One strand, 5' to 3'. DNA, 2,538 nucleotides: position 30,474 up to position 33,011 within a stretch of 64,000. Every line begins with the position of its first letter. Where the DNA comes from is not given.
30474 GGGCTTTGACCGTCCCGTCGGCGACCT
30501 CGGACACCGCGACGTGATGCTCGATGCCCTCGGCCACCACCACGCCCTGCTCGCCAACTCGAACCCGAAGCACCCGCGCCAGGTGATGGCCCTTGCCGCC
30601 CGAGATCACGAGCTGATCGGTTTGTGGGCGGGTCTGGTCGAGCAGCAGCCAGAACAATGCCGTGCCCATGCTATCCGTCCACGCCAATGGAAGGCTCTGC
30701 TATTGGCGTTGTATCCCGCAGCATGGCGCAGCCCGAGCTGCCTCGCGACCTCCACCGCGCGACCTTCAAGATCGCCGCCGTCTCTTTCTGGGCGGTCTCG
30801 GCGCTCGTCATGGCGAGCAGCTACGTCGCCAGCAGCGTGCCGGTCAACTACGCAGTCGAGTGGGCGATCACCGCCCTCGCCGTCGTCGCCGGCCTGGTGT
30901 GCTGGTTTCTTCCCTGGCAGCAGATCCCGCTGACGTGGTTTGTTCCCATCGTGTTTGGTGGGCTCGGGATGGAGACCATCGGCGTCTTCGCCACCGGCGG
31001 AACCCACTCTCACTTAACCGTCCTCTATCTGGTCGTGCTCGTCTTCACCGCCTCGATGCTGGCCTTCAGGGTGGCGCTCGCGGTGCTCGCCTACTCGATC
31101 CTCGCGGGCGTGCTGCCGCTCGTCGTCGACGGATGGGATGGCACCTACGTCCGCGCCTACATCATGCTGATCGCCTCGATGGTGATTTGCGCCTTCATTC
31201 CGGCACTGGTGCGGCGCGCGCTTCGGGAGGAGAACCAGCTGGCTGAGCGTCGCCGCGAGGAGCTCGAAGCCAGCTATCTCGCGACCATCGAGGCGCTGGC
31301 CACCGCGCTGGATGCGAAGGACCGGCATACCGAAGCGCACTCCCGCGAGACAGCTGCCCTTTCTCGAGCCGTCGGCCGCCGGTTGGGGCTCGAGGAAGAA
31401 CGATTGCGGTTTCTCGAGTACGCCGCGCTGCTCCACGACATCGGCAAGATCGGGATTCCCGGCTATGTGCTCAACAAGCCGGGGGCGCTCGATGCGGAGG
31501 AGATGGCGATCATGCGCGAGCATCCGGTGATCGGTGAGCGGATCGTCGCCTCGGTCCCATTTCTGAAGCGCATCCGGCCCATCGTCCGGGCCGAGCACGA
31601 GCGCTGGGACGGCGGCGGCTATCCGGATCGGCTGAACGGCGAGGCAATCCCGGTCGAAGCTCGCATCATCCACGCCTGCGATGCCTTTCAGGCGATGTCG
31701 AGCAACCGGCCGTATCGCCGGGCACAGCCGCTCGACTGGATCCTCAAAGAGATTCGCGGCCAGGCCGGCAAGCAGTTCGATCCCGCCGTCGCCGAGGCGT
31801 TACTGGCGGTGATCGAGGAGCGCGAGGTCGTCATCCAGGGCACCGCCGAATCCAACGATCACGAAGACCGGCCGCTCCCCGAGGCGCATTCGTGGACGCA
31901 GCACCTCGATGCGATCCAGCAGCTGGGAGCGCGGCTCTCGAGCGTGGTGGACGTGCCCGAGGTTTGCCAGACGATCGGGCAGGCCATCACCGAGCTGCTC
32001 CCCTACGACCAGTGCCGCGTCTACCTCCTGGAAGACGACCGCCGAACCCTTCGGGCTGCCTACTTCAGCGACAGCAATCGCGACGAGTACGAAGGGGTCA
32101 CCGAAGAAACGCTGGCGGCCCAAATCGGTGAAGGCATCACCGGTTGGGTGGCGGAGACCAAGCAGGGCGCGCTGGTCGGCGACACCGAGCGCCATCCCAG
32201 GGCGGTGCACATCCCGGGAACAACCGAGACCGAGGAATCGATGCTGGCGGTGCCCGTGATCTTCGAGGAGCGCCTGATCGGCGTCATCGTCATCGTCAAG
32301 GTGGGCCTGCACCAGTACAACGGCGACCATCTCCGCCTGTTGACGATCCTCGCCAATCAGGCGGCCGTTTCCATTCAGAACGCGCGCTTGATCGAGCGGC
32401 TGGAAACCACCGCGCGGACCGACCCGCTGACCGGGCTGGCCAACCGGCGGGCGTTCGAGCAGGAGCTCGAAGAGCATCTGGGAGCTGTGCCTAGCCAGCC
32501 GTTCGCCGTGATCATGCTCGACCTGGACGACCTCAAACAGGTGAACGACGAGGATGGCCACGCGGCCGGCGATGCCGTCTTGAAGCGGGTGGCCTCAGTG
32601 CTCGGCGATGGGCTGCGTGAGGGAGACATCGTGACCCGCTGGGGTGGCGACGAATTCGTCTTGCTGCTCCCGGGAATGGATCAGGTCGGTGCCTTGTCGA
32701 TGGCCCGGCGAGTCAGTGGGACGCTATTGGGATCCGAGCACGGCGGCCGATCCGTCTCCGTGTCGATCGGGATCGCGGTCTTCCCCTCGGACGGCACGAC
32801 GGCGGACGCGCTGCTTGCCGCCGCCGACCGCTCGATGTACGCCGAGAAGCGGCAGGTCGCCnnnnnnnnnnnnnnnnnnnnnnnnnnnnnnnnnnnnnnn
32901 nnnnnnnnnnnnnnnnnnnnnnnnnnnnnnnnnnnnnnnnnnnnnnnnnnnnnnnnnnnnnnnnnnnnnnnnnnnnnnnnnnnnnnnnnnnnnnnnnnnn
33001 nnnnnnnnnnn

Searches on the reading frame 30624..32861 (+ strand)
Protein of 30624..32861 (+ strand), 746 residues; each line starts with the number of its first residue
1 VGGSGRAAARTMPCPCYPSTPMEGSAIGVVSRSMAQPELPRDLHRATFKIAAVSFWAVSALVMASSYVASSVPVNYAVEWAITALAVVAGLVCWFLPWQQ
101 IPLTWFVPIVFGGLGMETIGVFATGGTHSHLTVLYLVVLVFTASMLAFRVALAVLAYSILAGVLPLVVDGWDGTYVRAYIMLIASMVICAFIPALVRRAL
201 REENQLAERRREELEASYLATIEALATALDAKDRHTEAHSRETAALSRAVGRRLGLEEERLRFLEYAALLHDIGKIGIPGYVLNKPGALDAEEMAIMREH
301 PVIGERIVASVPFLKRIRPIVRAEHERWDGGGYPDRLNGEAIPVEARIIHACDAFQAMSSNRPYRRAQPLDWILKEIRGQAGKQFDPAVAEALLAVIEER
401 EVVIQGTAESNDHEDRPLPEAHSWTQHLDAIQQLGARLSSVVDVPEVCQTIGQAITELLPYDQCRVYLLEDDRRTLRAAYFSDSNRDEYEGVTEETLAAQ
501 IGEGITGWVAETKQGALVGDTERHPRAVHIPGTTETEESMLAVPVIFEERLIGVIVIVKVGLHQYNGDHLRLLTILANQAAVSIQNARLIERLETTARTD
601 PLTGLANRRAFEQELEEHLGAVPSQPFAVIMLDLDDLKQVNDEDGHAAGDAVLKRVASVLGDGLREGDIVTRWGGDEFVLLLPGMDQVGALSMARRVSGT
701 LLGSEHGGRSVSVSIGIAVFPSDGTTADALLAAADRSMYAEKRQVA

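Call 20: search_protein_families(library=pfam, proteins=[window:30624-32861:+], max_evalue=0.01)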
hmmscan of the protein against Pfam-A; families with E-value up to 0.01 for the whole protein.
window:30624-32861:+ (746 aa): 8 families
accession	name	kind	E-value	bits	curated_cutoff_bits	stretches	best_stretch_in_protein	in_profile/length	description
PF00990.26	GGDEF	-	1.5e-39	135.8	23.8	1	598-744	2-157/161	Diguanylate cyclase, GGDEF domain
PF13487.12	HD_5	-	1.4e-36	126.2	27.2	1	225-389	3-170/170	HD domain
PF13185.12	GAF_2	-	4.4e-21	76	28.6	1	443-585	3-136/136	GAF domain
PF01966.28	HD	-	3.3e-20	72.9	22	1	238-358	3-116/116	HD domain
PF01590.32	GAF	-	2.6e-14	54.3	22.4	1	444-584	2-133/133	GAF domain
PF13492.12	GAF_3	-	3.4e-12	47.3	27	1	445-586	3-129/129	GAF domain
PF17853.6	GGDEF_2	-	3.2e-05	24.6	24.5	1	616-716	12-94/116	GGDEF-like domain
PF08668.18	HDOD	-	0.0012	18.8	22.9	1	234-283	93-140/196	HDOD domain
